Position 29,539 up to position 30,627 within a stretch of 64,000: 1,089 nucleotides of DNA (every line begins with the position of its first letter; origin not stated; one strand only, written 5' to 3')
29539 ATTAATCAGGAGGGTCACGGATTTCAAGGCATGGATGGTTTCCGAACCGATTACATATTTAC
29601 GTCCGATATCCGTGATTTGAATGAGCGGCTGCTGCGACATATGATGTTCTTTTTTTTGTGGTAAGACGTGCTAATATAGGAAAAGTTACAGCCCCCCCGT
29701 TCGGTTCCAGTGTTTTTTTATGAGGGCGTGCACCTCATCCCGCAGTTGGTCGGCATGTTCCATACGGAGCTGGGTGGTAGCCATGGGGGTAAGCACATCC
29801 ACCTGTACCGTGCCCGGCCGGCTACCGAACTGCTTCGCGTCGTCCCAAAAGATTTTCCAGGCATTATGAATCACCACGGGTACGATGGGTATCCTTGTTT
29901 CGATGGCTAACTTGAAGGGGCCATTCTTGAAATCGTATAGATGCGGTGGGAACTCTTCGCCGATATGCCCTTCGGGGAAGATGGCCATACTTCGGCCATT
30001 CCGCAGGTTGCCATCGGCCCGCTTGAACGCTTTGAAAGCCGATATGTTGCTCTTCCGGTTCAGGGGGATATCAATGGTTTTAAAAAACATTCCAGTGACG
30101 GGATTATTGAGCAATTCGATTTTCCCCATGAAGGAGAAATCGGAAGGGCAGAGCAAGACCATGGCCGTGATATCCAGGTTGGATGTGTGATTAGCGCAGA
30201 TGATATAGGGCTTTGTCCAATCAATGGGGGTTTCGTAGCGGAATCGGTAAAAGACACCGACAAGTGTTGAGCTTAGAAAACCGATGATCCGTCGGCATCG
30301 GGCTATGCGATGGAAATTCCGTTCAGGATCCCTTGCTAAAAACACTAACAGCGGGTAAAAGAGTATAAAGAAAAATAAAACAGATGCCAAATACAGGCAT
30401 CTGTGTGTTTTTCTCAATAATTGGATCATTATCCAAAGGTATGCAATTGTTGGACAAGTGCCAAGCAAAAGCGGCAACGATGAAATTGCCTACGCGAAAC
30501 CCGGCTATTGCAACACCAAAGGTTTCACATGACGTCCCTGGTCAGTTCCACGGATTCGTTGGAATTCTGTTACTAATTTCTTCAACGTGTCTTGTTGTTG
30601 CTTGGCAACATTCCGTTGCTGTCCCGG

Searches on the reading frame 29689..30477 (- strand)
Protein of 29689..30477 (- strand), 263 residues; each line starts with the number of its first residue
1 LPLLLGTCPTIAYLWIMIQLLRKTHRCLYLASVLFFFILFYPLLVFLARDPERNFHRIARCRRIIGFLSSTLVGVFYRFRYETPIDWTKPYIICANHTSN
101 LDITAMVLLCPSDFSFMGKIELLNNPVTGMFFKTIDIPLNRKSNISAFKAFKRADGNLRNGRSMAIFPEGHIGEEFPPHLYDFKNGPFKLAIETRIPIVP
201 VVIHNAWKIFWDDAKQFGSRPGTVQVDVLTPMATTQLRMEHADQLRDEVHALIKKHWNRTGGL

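Call 28: search_protein_families(library=pfam, proteins=[window:29689-30477:-], max_evalue=0.0001)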
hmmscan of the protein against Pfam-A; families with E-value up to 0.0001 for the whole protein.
window:29689-30477:- (263 aa): 1 family
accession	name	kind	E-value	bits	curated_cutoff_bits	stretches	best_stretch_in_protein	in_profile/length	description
PF01553.26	Acyltransferase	-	1.2e-20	74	23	1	88-203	13-131/132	Acyltransferase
